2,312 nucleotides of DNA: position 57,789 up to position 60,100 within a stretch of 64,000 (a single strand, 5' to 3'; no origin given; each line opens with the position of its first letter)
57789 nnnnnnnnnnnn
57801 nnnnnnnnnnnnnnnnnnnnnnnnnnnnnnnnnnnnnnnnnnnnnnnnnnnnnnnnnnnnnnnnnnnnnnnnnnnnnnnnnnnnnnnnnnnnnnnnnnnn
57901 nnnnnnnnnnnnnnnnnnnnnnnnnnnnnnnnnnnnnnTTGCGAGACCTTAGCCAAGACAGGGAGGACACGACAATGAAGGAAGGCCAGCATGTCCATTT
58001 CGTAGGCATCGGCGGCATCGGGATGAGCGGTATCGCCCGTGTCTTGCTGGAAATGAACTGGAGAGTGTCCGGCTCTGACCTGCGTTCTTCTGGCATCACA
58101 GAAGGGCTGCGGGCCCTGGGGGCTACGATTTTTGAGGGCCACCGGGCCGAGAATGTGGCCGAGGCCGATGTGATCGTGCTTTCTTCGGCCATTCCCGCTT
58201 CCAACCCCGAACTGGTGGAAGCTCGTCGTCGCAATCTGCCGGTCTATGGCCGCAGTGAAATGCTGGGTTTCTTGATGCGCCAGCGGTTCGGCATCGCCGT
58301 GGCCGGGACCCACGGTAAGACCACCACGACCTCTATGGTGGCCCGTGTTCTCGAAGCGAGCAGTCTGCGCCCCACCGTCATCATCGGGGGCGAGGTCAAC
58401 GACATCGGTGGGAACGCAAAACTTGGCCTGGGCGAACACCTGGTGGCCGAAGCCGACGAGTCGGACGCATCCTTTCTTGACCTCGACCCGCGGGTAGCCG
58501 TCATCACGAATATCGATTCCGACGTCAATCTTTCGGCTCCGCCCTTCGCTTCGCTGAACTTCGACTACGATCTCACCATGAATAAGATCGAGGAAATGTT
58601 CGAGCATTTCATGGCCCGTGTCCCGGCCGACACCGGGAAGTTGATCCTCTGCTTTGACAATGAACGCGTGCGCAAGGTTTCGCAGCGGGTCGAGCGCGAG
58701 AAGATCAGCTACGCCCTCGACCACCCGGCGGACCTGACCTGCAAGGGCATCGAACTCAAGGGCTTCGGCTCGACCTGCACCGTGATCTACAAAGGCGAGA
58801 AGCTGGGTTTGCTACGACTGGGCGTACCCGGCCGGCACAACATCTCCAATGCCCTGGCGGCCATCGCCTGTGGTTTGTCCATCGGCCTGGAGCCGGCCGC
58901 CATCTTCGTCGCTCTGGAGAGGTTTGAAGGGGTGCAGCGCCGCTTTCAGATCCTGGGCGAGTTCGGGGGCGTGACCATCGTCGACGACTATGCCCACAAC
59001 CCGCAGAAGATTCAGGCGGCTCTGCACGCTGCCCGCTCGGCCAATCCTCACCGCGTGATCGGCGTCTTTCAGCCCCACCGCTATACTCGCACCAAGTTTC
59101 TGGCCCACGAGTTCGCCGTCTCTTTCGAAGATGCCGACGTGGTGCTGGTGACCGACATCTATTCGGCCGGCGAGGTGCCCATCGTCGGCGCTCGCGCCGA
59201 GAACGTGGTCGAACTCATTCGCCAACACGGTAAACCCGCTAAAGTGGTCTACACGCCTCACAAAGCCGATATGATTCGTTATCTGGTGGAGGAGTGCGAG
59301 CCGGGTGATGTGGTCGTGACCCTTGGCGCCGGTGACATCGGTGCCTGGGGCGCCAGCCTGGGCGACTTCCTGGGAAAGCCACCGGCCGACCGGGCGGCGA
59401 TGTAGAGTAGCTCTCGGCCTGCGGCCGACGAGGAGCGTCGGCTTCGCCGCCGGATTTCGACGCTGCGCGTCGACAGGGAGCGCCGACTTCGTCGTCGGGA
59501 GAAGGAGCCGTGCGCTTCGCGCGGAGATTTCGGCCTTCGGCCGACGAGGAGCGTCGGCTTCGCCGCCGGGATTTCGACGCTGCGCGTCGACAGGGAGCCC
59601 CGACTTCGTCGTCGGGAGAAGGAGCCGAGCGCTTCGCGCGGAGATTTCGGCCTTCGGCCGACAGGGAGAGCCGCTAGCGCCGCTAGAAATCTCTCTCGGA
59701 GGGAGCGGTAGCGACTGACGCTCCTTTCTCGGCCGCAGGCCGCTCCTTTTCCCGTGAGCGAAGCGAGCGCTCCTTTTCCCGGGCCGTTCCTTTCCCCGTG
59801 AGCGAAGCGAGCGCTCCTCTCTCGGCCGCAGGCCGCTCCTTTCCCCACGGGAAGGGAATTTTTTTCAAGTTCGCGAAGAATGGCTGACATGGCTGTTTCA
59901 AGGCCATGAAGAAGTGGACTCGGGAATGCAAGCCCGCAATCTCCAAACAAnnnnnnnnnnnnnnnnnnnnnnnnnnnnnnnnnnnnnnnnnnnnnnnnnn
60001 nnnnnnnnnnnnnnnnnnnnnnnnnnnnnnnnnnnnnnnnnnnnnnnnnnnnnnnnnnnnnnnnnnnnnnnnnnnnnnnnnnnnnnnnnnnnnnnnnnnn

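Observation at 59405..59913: Structured 500-bp repeat spacer between murC and ftsQ, at the position where murB and ddl usually sit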

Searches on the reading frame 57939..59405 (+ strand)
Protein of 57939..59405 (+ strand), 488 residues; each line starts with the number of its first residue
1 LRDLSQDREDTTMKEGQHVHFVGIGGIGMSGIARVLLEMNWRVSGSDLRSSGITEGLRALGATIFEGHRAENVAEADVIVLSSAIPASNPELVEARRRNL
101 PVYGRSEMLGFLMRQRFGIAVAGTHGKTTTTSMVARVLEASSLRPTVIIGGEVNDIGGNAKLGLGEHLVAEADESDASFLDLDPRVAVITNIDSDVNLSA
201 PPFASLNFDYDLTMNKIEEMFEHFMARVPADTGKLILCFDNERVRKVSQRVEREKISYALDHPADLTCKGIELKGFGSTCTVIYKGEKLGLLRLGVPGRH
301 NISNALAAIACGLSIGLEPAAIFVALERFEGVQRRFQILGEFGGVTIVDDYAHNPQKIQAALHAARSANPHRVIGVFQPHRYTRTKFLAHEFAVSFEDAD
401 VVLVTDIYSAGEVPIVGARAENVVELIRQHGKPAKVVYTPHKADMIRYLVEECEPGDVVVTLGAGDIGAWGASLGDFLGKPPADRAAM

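Call 15: search_protein_families(library=pfam, proteins=[window:57939-59405:+])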
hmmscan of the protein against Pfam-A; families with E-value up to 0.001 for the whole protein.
window:57939-59405:+ (488 aa): 4 families
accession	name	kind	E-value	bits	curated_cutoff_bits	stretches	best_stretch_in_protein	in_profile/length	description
PF01225.30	Mur_ligase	-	4.4e-28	97.9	21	1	18-116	1-94/95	Mur ligase family, catalytic domain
PF02875.26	Mur_ligase_C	-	3e-24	86.7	28.4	1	334-465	1-127/127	Mur ligase, glutamate ligase domain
PF08245.18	Mur_ligase_M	-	7.5e-21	75.4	24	1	121-311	1-199/200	Mur ligase middle domain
PF21799.2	MurD-like_N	-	0.0009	19.9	27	0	20-104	4-88/88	Mur ligase MurD-like, N-terminal domain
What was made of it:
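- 57975..59405 (+): murC (UDP-N-acetylmuramate--L-alanine ligase), the upstream flank. The array begins 4 nt after its TAG stop. Pfam Mur_ligase, Mur_ligase_M and Mur_ligase_C (call 15).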

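Call 18: find_homologous_proteins(query=window:57939-59405:+, max_evalue=1e-30)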
Query window:57939-59405:+ (488 aa): 8000 proteins with E <= 1e-30 among 8000 candidates; the best 120 are listed.
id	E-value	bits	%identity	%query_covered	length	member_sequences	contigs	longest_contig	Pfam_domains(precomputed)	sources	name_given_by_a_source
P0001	0.0e+0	1062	100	98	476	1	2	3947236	PF02875.27,PF08245.19,PF01225.31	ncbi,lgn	ncbi:MAG: UDP-N-acetylmuramate--L-alanine ligase [Vulcanimicrobiota bacterium]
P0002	1.0e-227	774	72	98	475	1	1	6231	PF02875.27,PF08245.19,PF01225.31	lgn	-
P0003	1.1e-225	768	72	98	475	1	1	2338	PF02875.27,PF08245.19,PF01225.31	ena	-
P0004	1.8e-219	747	70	98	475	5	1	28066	PF02875.27,PF08245.19,PF01225.31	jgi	-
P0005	4.0e-210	716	69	95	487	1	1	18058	PF02875.27,PF08245.19,PF01225.31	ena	-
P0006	2.1e-197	674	65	98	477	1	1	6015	PF02875.27,PF08245.19,PF01225.31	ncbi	-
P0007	3.0e-197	674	65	97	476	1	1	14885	PF02875.27,PF08245.19,PF01225.31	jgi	jgi:UDP-N-acetylmuramate--alanine ligase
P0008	1.6e-196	672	64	97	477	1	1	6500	PF02875.27,PF08245.19,PF01225.31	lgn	-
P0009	1.1e-193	662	63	98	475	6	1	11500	PF02875.27,PF08245.19,PF01225.31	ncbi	ncbi:MAG: UDP-N-acetylmuramate--L-alanine ligase [Candidatus Xenobia bacterium]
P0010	1.5e-193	662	63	97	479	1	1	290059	PF02875.27,PF08245.19,PF01225.31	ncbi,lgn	-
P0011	9.4e-193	659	64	95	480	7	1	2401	PF02875.27,PF08245.19,PF01225.31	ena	-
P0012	1.4e-192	658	64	94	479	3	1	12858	PF02875.27,PF08245.19,PF01225.31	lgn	-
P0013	1.8e-192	658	64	97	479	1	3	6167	PF02875.27,PF08245.19,PF01225.31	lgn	-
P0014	3.0e-192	657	63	97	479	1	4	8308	PF02875.27,PF08245.19,PF01225.31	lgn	-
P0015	3.7e-192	657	65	95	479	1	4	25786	PF02875.27,PF08245.19,PF01225.31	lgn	-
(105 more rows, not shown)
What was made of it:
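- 57975..59405 (+): 100% identical to the 476-aa P0001, 'MAG: Vulcanimicrobiota bacterium' (call 18).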

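Call 21: find_encoding_contigs(protein=P0002, flank=4000, max_places=2)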
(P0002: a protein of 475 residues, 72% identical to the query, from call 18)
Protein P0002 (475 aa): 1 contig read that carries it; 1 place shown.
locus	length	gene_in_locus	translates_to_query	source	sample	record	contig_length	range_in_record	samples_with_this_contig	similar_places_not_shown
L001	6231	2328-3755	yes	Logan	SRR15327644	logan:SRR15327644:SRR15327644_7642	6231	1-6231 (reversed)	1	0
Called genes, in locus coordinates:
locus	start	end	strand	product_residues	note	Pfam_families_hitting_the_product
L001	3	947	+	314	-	?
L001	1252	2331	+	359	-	PF03033:Glyco_transf_28, PF13579:Glyco_trans_4_4 (weak), PF04101:Glyco_tran_28_C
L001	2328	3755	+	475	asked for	PF01225:Mur_ligase, PF08245:Mur_ligase_M, PF02875:Mur_ligase_C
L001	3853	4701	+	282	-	PF08478:POTRA_1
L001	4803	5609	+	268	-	PF05949:DUF881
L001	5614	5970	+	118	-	PF06947:DUF1290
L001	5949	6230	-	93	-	?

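Call 22: find_encoding_contigs(protein=P0004, flank=4000, max_places=2)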
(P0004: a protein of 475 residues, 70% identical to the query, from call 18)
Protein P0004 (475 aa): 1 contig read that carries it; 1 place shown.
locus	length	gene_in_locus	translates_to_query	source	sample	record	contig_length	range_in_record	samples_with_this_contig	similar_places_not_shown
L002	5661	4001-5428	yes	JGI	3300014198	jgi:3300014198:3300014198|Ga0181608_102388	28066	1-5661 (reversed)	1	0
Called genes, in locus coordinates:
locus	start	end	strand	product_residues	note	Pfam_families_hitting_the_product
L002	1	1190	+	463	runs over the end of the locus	PF21799:MurD-like_N, PF08245:Mur_ligase_M, PF02875:Mur_ligase_C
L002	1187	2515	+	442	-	PF01098:FTSW_RODA_SPOVE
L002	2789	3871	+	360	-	PF03033:Glyco_transf_28, PF04101:Glyco_tran_28_C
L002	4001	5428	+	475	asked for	PF01225:Mur_ligase, PF08245:Mur_ligase_M, PF02875:Mur_ligase_C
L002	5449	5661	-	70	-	?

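Call 23: find_encoding_contigs(protein=P0005, flank=4000, max_places=2)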
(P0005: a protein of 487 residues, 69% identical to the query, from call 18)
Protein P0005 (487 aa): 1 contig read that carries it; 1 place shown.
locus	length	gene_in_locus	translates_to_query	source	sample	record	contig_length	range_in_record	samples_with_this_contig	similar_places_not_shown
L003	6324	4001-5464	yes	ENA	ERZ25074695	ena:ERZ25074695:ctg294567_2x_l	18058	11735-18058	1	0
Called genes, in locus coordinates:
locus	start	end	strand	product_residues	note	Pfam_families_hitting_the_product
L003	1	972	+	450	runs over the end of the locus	PF01098:FTSW_RODA_SPOVE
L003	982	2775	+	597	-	PF03600:CitMHS, PF02080:TrkA_C, PF00939:Na_sulph_symp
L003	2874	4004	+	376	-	PF03033:Glyco_transf_28, PF13579:Glyco_trans_4_4, PF04101:Glyco_tran_28_C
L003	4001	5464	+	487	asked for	PF01225:Mur_ligase, PF08245:Mur_ligase_M, PF02875:Mur_ligase_C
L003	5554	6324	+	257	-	?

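Call 29: find_encoding_contigs(protein=P0001, flank=10000, max_places=3)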
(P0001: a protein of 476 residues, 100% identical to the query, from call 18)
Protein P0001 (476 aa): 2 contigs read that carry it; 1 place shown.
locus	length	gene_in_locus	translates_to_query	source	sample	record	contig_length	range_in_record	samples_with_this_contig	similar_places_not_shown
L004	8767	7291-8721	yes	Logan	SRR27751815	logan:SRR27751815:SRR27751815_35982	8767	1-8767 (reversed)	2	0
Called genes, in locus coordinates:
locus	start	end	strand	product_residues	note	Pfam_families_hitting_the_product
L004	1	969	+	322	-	?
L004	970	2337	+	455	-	PF01225:Mur_ligase (weak), PF08245:Mur_ligase_M, PF02875:Mur_ligase_C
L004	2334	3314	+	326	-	PF00953:Glycos_transf_4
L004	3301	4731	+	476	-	PF21799:MurD-like_N, PF08245:Mur_ligase_M, PF02875:Mur_ligase_C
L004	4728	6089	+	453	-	PF01098:FTSW_RODA_SPOVE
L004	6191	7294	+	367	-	PF03033:Glyco_transf_28, PF04101:Glyco_tran_28_C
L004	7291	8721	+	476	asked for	PF01225:Mur_ligase, PF08245:Mur_ligase_M, PF02875:Mur_ligase_C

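Call 43: find_related_loci(query=A2, collection=metagenome_contigs, flank=3000)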
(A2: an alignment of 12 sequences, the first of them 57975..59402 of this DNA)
Query A2 (476 aa) in metagenome_contigs; peptide patterns used: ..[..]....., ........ (x = any residue, [..] = any of these).
600 stretches matched a pattern (row limit reached: there are more); 589 encode a relative of the query (tblastn E <= 1e-3); the best 80 are kept; 80 distinct loci.
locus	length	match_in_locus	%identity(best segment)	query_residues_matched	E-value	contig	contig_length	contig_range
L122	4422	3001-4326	49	1-455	2e-121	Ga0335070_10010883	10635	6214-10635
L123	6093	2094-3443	47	1-462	4e-119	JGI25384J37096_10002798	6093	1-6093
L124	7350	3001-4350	46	5-466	4e-119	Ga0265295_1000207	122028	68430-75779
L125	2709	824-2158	45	1-455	5e-124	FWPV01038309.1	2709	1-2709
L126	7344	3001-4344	45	1-459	7e-119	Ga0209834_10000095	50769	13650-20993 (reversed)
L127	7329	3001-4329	47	6-462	3e-118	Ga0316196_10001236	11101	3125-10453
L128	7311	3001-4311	49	14-462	4e-118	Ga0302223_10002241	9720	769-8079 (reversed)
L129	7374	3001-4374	45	5-467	4e-118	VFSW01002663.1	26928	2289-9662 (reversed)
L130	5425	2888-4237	46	1-462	5e-118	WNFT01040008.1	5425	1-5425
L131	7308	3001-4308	44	8-459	9e-117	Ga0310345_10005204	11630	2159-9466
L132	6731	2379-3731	47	5-459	2e-116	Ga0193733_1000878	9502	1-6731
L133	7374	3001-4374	44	5-473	3e-116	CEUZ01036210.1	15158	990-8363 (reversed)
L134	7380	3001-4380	44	1-466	4e-116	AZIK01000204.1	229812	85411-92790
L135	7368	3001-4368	46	5-466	4e-116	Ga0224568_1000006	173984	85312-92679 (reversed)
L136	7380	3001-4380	47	5-471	2e-115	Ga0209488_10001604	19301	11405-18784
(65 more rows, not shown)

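Call 45: find_encoding_contigs(protein=P0007, flank=3000, max_places=1)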
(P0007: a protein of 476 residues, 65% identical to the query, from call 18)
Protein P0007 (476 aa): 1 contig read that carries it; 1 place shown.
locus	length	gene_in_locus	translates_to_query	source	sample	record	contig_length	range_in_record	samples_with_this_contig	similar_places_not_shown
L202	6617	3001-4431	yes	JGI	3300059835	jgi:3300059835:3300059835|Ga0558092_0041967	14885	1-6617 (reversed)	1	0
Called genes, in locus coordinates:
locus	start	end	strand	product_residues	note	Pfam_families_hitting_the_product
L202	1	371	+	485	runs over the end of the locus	PF21377:MurD_N (weak), PF21799:MurD-like_N, PF08245:Mur_ligase_M, PF02875:Mur_ligase_C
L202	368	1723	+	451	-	PF01098:FTSW_RODA_SPOVE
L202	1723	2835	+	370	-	PF03033:Glyco_transf_28, PF04101:Glyco_tran_28_C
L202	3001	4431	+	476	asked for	PF01225:Mur_ligase, PF08245:Mur_ligase_M, PF02875:Mur_ligase_C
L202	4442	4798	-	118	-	PF06947:DUF1290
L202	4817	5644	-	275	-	PF05949:DUF881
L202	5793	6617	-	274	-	?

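Call 46: find_encoding_contigs(protein=P0009, flank=3000, max_places=1)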
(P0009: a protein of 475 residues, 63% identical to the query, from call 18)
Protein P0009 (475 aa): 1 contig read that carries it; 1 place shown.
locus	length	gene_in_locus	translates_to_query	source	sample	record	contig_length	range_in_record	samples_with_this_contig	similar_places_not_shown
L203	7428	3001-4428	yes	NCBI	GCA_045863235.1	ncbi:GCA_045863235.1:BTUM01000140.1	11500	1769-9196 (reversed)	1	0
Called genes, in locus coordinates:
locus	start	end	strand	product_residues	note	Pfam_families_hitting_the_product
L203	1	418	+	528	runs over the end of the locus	PF13191:AAA_16 (faint), PF05496:RuvB_N (faint), PF07728:AAA_5 (faint), PF13238:AAA_18 (faint), PF05673:DUF815 (weak), PF20720:nSTAND3 (weak), PF00004:AAA, PF17862:AAA_lid_3 (weak), +2 more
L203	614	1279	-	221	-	-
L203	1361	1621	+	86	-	-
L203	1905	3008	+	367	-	PF03033:Glyco_transf_28, PF13579:Glyco_trans_4_4 (weak), PF04101:Glyco_tran_28_C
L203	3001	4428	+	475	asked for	PF01225:Mur_ligase, PF08245:Mur_ligase_M, PF02875:Mur_ligase_C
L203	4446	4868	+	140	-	-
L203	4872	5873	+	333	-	PF08240:ADH_N, PF16912:Glu_dehyd_C, PF00107:ADH_zinc_N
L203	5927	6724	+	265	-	PF00551:Formyl_trans_N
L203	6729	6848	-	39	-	-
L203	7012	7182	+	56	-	PF26343:VapC50_C (weak)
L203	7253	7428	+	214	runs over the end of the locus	-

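Call 47: find_encoding_contigs(protein=P0010, flank=10000, max_places=1)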
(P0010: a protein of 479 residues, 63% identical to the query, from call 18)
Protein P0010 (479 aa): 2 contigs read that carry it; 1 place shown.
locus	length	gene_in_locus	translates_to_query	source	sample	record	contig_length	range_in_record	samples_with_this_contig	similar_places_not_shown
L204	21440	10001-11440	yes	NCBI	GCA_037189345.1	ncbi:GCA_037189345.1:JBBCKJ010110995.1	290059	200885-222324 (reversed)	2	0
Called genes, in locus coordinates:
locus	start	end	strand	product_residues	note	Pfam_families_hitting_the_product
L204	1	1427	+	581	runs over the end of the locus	PF03717:PBP_dimer, PF00905:Transpeptidase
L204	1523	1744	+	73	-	-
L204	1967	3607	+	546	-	PF01225:Mur_ligase, PF08245:Mur_ligase_M, PF02875:Mur_ligase_C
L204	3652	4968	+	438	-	PF01225:Mur_ligase (weak), PF08245:Mur_ligase_M, PF02875:Mur_ligase_C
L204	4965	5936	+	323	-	PF00953:Glycos_transf_4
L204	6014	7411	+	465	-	PF08245:Mur_ligase_M, PF02875:Mur_ligase_C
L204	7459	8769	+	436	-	PF01098:FTSW_RODA_SPOVE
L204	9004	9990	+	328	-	PF03033:Glyco_transf_28, PF04101:Glyco_tran_28_C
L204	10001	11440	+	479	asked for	PF01225:Mur_ligase, PF08245:Mur_ligase_M, PF02875:Mur_ligase_C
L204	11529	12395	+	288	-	PF08478:POTRA_1, PF03799:FtsQ_DivIB_C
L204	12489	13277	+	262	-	PF05949:DUF881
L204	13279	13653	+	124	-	PF06947:DUF1290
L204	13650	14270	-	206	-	-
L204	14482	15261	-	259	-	PF01625:PMSR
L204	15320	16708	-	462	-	PF06500:FrsA-like (weak), PF12697:Abhydrolase_6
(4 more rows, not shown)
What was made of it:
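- On murB/ddl pseudogene remnant: Relatives have murC-ftsQ spacers of 88-97 bp (calls 21, 23, 47).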

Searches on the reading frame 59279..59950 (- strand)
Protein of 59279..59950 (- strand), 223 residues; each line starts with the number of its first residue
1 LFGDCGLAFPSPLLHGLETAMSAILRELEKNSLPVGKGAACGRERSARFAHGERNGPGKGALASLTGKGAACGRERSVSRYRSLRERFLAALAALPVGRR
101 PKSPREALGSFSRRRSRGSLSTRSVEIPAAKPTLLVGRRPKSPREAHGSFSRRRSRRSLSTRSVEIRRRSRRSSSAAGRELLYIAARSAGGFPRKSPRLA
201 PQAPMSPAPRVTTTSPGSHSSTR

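Call 17: search_protein_families(library=pfam, proteins=[window:59279-59950:-], max_evalue=0.01)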
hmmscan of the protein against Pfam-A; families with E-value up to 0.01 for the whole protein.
window:59279-59950:- (223 aa): 0 families

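Call 40: find_homologous_proteins(query=window:59279-59950:-, max_evalue=0.001)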
Query window:59279-59950:-: 8000 candidates shared short words with the query, none scored E <= 0.001.
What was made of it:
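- Tried and rejected: The - strand 223-aa frame found no homologue (call 40).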
